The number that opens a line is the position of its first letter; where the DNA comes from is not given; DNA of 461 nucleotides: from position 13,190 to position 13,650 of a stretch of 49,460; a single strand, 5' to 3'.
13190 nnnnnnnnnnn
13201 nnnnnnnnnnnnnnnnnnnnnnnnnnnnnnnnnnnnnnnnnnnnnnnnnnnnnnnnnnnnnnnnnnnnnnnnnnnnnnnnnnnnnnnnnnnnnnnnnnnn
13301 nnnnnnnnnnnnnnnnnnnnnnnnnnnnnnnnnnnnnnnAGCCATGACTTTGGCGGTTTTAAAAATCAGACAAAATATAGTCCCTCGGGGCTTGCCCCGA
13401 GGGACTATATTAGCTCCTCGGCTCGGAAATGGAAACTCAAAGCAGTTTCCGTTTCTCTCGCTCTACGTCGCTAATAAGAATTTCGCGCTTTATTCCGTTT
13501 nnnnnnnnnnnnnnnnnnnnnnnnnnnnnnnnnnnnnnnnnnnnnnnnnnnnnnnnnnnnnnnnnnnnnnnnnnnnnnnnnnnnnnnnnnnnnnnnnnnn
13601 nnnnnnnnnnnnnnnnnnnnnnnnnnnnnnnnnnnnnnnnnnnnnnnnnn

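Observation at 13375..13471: Palindromic repeat element inserted in frame inside a YfhO-family gene (RPE-like behaviour)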

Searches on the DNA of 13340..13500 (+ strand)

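Call 36: search_rna_families(source=window, start=13340, end=13500, threshold=evalue, max_evalue=10, show_alignments=3)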
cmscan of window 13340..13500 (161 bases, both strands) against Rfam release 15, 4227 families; matches with E-value up to 10: 16.
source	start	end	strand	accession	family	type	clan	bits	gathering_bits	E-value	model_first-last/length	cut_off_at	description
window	13373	13477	-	RF00514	His_leader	Cis-reg; leader;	-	29.7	49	0.0021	1-126/126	no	Histidine operon leader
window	13340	13412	+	RF00514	His_leader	Cis-reg; leader;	-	24.8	49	0.021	51-126/126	5'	Histidine operon leader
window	13373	13412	+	RF03816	MIR6297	Gene; miRNA;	-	21.7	114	0.054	1-107/107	no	MIR6297 microRNA precursor family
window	13377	13408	+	RF03257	mir-4427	Gene; miRNA;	-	19.4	86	0.07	1-68/68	no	mir-4427 microRNA precursor family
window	13374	13411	+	RF00971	mir-578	Gene; miRNA;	-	17.8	98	0.64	1-84/84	no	mir-578 microRNA precursor family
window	13374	13411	-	RF00971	mir-578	Gene; miRNA;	-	17.7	98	0.69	1-84/84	no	mir-578 microRNA precursor family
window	13383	13402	+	RF01297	sR40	Gene; snRNA; snoRNA; CD-box;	-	16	50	0.34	28-61/61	no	Small nucleolar RNA sR40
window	13377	13408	-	RF01835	HIV_FS2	Cis-reg; frameshift_element;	-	15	44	1.1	1-45/45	no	ribosomal frameshift site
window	13340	13412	+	RF00401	SNORA20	Gene; snRNA; snoRNA; HACA-box;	CL00030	14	60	6.2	28-128/128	5'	Small nucleolar RNA SNORA20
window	13375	13410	-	RF00805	mir-351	Gene; miRNA;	-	13.4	70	3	1-75/75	no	mir-351 microRNA precursor family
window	13369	13415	+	RF04029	mir-8521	Gene; miRNA;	-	12.8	80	4.5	1-68/68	no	mir-8521 microRNA precursor family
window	13374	13411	+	RF03684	mir-1990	Gene; miRNA;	-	12.3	63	3.3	15-61/75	no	mir-1990 microRNA precursor family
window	13379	13406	-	RF03368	mir-1822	Gene; miRNA;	-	12.3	73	6.9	1-59/61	no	mir-1822 microRNA precursor family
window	13423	13458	-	RF01939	mir-761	Gene; miRNA;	-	12.2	82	6.7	1-65/65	no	mir-761 microRNA precursor family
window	13375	13409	-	RF04164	MIR1507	Gene; miRNA;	-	11.2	73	9.9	1-107/107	no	MIR1507 microRNA precursor family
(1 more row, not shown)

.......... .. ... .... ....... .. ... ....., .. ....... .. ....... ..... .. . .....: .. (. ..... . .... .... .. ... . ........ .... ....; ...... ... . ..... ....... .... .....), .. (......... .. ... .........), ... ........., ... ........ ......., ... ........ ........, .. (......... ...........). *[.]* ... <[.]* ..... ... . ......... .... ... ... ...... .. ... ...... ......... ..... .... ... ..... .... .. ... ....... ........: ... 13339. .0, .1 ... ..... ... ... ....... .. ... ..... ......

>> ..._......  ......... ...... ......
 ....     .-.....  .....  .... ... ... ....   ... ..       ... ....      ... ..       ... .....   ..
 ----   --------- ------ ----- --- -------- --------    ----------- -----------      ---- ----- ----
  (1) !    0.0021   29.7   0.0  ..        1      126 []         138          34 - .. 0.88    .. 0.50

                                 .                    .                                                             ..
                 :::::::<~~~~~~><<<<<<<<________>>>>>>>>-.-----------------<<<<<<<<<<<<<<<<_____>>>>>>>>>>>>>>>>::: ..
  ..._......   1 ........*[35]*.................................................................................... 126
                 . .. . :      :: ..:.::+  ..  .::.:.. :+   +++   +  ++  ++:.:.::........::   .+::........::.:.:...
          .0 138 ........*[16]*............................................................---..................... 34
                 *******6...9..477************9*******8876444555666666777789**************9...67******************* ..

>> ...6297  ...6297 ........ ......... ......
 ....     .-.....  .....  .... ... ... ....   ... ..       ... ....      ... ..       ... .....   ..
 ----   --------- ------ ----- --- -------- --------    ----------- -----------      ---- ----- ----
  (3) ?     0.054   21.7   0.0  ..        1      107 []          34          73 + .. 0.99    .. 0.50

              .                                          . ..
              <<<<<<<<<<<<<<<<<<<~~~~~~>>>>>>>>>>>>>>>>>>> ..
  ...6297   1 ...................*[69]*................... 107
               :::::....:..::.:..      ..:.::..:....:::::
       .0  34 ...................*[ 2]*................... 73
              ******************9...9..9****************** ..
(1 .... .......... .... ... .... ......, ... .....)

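Call 37: search_rna_families(source=L101, start=1700, end=1910, threshold=evalue, max_evalue=10, show_alignments=3)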
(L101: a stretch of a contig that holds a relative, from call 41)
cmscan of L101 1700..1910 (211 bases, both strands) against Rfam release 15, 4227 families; matches with E-value up to 10: 0.
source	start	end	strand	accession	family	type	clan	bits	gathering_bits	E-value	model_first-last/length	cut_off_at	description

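Call 38: build_rna_model(alignment_id=A3, structure=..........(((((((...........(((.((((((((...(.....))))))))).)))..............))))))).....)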
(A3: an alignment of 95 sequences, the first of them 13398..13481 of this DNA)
Model R1 built from alignment A3 (95 sequences, 88 columns); structure: as given.
model positions 82; base pairs 19; branch points 0; effective number of sequences 3.81; information 0.692 bits per position. Calibrated on 0.2 Mb of random sequence (short: E-values are rough).
structure used (alignment columns):
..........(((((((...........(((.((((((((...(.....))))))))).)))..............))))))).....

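Call 39: search_with_rna_model(model_id=R1, source=window, filters=off, max_evalue=10, show_alignments=4)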
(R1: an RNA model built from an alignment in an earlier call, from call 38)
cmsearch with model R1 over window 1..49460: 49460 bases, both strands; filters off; matches with E-value up to 10: 23.
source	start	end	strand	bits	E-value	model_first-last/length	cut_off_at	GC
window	13398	13481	+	83.7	3.3e-28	1-82/82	no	0.46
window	37894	37971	+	63.9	8.9e-21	1-82/82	no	0.4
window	36625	36681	-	16.1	0.006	1-82/82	no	0.46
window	32918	32959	-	10.2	1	1-82/82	no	0.29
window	5559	5621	-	10.1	1.1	1-82/82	no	0.37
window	26247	26319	+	10.1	1.1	1-82/82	no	0.33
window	14056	14113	+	9.9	1.3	1-82/82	no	0.48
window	13426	13455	-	9.8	1.4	29-56/82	no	0.4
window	8099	8145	-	9.2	2.3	1-82/82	no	0.3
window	25634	25673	+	9.1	2.5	1-82/82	no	0.3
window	43248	43309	-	9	2.8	1-82/82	no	0.44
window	12018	12058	+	8.6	3.7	1-82/82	no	0.37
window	20177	20221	+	8.6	3.8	1-82/82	no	0.31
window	23052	23095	+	8.6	3.8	1-82/82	no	0.18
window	10905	10944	-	8.4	4.6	1-82/82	no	0.35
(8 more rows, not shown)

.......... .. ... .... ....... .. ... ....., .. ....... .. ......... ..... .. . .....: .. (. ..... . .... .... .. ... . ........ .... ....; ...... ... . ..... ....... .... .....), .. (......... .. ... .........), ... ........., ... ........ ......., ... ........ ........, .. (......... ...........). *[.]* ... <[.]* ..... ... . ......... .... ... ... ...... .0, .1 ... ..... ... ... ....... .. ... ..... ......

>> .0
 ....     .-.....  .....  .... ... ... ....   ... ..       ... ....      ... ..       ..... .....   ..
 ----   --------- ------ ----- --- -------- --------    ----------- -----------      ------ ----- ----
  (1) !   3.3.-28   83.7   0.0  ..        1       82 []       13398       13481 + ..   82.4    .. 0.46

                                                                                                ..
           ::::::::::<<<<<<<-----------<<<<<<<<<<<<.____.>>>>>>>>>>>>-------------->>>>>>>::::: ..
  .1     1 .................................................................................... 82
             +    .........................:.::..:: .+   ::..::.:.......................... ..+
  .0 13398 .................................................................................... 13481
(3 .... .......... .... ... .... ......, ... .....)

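Call 41: search_with_rna_model(model_id=R1, sources=[L004, L005, L006, L007, L008, L009, L010, L011, L012, L013, L014, L015, L016, L017, L018, L019, L020, L021, L022, L023, L024, L025, L026, L027, L028, L029, L030, L031, L032, L033, L034, L035, L036, L037, L038, L039, L040, L041, L042, L043, L044, L045, L046, L047, L048, L049, L050, L051, L052, L053, L054, L055, L056, L057, L058, L059, L060, L061, L062, L063, L064, L065, L066, L067, L068, L069, L070, L071, L072, L073, L074, L075, L076, L077, L078, L079, L080, L081, L082, L083, L084, L085, L086, L087, L088, L089, L090, L091, L092, L093, L094, L095, L096, L097, L098, L099, L100, L101, L102, L103], max_evalue=0.01)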
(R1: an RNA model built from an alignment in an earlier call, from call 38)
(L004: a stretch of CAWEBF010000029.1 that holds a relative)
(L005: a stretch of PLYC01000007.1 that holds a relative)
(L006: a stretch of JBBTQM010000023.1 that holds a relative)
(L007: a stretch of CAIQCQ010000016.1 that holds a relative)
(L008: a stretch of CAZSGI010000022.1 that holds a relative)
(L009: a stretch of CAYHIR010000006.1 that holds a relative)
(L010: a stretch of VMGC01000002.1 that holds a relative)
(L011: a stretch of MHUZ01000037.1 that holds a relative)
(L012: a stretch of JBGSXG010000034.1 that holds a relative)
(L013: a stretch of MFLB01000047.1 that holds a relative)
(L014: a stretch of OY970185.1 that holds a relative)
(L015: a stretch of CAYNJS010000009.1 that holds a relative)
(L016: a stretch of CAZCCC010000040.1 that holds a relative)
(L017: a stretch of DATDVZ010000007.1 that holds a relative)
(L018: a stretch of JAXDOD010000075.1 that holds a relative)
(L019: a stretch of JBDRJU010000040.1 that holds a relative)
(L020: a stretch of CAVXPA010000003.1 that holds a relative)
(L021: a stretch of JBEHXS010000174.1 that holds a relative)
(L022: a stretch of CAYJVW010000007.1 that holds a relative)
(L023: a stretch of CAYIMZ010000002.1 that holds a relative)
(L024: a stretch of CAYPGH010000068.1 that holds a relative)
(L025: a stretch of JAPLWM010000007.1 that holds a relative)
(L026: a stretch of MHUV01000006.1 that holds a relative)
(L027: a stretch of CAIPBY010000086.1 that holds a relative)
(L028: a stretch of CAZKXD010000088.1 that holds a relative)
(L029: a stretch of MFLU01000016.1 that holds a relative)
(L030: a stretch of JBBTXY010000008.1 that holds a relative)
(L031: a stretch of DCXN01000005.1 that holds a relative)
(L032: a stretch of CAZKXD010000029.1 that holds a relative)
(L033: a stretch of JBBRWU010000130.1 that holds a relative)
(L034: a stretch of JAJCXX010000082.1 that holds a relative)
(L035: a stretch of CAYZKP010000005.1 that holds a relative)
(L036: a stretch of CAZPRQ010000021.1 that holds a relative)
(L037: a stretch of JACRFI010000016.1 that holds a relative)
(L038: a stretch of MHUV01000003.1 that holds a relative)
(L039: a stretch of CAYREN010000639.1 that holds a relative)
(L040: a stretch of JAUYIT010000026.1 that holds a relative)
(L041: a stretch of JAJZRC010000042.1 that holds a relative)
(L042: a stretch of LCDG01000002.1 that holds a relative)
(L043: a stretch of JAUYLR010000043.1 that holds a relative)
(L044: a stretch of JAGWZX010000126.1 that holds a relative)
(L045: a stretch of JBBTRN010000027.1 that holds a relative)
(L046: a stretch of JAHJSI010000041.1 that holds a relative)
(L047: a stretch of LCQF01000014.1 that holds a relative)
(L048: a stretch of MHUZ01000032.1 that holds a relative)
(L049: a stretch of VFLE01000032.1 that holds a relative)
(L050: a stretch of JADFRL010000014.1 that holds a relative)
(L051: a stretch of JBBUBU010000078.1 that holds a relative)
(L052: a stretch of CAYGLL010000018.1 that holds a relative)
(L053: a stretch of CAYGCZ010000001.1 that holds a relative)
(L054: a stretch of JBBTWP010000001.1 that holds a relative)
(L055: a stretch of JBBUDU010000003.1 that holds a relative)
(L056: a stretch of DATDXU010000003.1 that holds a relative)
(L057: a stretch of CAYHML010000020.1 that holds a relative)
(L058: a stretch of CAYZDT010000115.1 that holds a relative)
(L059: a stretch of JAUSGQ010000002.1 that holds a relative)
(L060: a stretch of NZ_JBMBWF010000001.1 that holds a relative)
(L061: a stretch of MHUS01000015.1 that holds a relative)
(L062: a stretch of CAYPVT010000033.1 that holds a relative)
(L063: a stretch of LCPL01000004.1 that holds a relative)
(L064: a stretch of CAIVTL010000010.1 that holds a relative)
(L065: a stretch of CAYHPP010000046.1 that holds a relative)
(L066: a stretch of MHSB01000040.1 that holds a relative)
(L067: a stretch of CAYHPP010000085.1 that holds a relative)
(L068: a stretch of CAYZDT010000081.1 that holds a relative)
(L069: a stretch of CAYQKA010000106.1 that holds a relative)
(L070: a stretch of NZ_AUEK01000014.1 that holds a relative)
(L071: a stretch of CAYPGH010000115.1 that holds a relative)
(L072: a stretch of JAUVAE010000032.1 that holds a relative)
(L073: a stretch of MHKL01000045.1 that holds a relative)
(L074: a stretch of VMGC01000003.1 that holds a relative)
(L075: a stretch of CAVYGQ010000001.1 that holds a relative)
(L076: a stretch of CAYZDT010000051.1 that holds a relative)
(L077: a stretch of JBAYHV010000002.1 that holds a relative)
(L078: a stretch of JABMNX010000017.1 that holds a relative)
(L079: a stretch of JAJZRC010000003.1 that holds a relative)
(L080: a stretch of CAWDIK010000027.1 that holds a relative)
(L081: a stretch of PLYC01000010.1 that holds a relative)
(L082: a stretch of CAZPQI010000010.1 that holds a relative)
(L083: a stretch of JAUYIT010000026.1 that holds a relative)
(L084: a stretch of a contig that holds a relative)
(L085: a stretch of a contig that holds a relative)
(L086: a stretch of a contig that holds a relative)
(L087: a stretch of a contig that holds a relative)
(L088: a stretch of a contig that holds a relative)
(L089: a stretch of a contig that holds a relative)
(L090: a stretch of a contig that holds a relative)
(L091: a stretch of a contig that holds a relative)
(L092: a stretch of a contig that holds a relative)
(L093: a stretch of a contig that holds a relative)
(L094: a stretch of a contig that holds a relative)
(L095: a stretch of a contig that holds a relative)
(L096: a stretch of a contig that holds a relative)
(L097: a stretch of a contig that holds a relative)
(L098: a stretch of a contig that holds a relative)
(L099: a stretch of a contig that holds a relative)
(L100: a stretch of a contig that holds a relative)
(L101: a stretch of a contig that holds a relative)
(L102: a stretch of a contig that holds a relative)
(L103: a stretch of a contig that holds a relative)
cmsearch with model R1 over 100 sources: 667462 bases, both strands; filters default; matches with E-value up to 0.01: 105.
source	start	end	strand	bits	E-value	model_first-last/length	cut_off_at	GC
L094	4881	4962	-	98.7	1.2e-32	1-82/82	no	0.4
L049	241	322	+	97.3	3.8e-32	1-82/82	no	0.34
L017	4475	4556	+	95.8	1.4e-31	1-82/82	no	0.35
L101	1807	1888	+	95.7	1.6e-31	1-82/82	no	0.4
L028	1904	1985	+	95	2.7e-31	1-82/82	no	0.4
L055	5326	5408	+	94.7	3.5e-31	1-82/82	no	0.43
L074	2940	3021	-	94.1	5.9e-31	1-82/82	no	0.43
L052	7021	7102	-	94.1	6.1e-31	1-82/82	no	0.38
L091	924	1006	+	94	6.6e-31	1-82/82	no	0.39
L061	7736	7817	+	93.9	7e-31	1-82/82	no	0.46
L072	890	971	-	93.3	1.2e-30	1-82/82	no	0.37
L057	7691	7772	+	93.2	1.3e-30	1-82/82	no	0.39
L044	986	1067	-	92.8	1.9e-30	1-82/82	no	0.4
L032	655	736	-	92.8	1.9e-30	1-82/82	no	0.34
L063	2857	2938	+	92.7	2e-30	1-82/82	no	0.37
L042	3161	3242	-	92.3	2.9e-30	1-82/82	no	0.41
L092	5824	5905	-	92.1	3.3e-30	1-82/82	no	0.41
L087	2794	2875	+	91.9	4.2e-30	1-82/82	no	0.39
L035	1448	1529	-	91.8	4.3e-30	1-82/82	no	0.41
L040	210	292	-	91.6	5.1e-30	1-82/82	no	0.34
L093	2085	2166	-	91.3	7e-30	1-82/82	no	0.37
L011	591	672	-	90.7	1.1e-29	1-82/82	no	0.45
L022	7081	7162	-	90.5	1.3e-29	1-82/82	no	0.49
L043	1859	1940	+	90.4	1.4e-29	1-82/82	no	0.46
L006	120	201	-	90.4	1.5e-29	1-82/82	no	0.43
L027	4038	4119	+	89.8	2.4e-29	1-82/82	no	0.4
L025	2732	2812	-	89.4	3.4e-29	1-82/82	no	0.33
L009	2687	2768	-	89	4.7e-29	1-82/82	no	0.46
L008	932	1013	-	88.8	5.7e-29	1-82/82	no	0.44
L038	864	945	-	88.7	6.2e-29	1-82/82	no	0.39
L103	1980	2063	+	88.6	6.8e-29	1-82/82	no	0.43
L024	1306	1387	-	87.9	1.2e-28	1-82/82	no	0.48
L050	2495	2577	+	87.8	1.4e-28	1-82/82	no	0.45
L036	5397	5478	+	87.6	1.6e-28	1-82/82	no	0.4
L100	2569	2650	-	87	2.8e-28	1-82/82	no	0.3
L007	1989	2071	-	86.9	2.9e-28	1-82/82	no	0.34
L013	4550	4631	-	86.3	5e-28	1-82/82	no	0.49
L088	2190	2271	-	85.8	7.5e-28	1-82/82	no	0.34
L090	4599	4680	-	85.7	8.4e-28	1-82/82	no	0.48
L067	3610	3693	+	85.5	1e-27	1-82/82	no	0.44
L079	6496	6575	+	85.2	1.3e-27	1-82/82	no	0.39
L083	5873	5955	-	85.1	1.4e-27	1-82/82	no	0.4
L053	595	687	+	85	1.6e-27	1-82/82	no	0.45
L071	1754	1835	-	84.5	2.4e-27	1-82/82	no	0.49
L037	4897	4978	+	83.5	5.3e-27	1-82/82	no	0.51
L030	858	940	-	83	8.7e-27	1-82/82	no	0.6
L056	2131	2213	-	82.6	1.2e-26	1-82/82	no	0.57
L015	1090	1172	-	82.3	1.6e-26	1-82/82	no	0.39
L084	2886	2969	-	82.1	1.8e-26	1-82/82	no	0.4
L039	2046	2129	+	81.8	2.3e-26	1-82/82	no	0.43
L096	1113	1195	-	81.1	4.3e-26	1-82/82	no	0.6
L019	5182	5264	+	81.1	4.5e-26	1-82/82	no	0.41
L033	1166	1244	-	80.8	5.7e-26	1-82/82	no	0.37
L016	7658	7740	-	80.3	8.7e-26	1-82/82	no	0.41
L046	341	423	+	80.1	1.1e-25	1-82/82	no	0.43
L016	6525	6607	-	79.1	2.4e-25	1-82/82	no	0.39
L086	5858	5940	-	78.9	2.9e-25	1-82/82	no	0.42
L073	763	845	+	78.8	3.2e-25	1-82/82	no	0.35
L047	2691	2774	-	78.7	3.6e-25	1-82/82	no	0.48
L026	4008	4089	+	78.6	3.6e-25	1-82/82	no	0.41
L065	1169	1252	+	78.5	4.2e-25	1-82/82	no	0.51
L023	1500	1581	+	78.4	4.3e-25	1-82/82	no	0.48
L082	7268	7352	-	78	6.5e-25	1-82/82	no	0.53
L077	1845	1927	-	77.9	6.8e-25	1-82/82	no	0.45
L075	977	1061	+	77.8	7.4e-25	1-82/82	no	0.36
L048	6420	6502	-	77.1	1.4e-24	1-82/82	no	0.45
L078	18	100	+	76.4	2.4e-24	1-82/82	no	0.39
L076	633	715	+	76.3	2.7e-24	1-82/82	no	0.53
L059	6875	6956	+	76.1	3.2e-24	1-82/82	no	0.49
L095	5941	6024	+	74.9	8.7e-24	1-82/82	no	0.38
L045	1447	1524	-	74.6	1.1e-23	1-82/82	no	0.44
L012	1161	1239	+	73.8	2.2e-23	1-82/82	no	0.32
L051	808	896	+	72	1.1e-22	1-82/82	no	0.42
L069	2138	2230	+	71.8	1.3e-22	1-82/82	no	0.43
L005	60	138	+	71.5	1.7e-22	1-82/82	no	0.44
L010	3712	3793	+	71.4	1.8e-22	1-82/82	no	0.48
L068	545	627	-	71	2.5e-22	1-82/82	no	0.54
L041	1974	2052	+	70.7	3.4e-22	1-82/82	no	0.43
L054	1436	1519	-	70.5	3.9e-22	1-82/82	no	0.39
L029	3416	3494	+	69.8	7.3e-22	1-82/82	no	0.48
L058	174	255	-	69.4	1e-21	1-82/82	no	0.52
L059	4731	4809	-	69.1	1.3e-21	1-82/82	no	0.52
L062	1596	1677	+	65.2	3.9e-20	1-82/82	no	0.44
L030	2431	2509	-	63.7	1.4e-19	1-82/82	no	0.59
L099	5640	5717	-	61.7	7.9e-19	1-82/82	no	0.4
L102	3226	3307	+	61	1.4e-18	1-82/82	no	0.5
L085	3435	3516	+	59.8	4e-18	1-82/82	no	0.39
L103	2554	2635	+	59.1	7.4e-18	1-82/82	no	0.46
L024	1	58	+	58.2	1.5e-17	25-82/82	5'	0.48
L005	7910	7988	-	54.7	3.2e-16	1-82/82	no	0.47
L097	6275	6356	-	54.5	3.6e-16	1-82/82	no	0.41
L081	131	209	+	54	5.8e-16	1-82/82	no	0.47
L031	97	146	-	50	1.8e-14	22-70/82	no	0.44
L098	428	505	+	48.8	5.2e-14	1-82/82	no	0.33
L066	7384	7467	+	45.2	1.1e-12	1-82/82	no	0.54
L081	1098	1179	+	45.2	1.1e-12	1-82/82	no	0.43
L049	626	699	-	27.6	4e-06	1-82/82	no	0.34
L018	300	399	+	24.9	4.3e-05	1-82/82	no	0.66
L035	1525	1595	+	24.5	5.8e-05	1-82/82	no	0.32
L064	4801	4867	+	23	0.00021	1-82/82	no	0.67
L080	6437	6508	-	22.4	0.00035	1-82/82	no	0.69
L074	2966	2993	+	20.8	0.0014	29-56/82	no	0.36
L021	925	978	-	20.3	0.0021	1-82/82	no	0.7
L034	6257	6335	+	19.3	0.0051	1-82/82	no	0.71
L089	3792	3867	+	19.3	0.0053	1-82/82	no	0.67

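Call 66: search_dna_similar(query=window:13370-13480:+, collection=plasmids, mode=distant, max_evalue=0.001, max_rows=10)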
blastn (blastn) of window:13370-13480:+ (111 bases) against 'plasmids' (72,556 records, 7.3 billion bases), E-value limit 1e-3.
No match.

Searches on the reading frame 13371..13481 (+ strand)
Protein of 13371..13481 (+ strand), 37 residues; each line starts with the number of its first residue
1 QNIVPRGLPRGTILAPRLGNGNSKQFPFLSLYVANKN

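Call 83: search_protein_representatives(protein=window:13371-13481:+)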
Query: 37 residues. Proteins with E-value up to 0.001 (for the whole library): 3; up to 1e-10: 1; up to 1e-30: 0. The best 3 are listed.
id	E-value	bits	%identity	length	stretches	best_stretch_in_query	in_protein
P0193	4.5e-12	59.8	86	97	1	1-37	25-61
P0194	1.1e-05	40.5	82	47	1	9-36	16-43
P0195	4.5e-05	38.6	40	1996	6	6-30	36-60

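Call 88: find_encoding_contigs(protein=P0193, flank=6000, max_places=4)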
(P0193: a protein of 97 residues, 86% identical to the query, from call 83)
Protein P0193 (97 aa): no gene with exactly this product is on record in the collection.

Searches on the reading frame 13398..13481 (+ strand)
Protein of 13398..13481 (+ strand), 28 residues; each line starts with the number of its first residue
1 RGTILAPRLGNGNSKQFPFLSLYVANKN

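Call 59: search_protein_families(library=pfam, proteins=[L086:5861-6559:+], max_evalue=0.01)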
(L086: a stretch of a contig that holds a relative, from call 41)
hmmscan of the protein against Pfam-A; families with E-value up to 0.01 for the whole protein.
L086:5861-6559:+ (232 aa): 1 family
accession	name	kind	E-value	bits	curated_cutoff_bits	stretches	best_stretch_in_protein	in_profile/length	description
PF13483.12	Lactamase_B_3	-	2.5e-20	73.5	24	1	31-183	2-160/160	Beta-lactamase superfamily domain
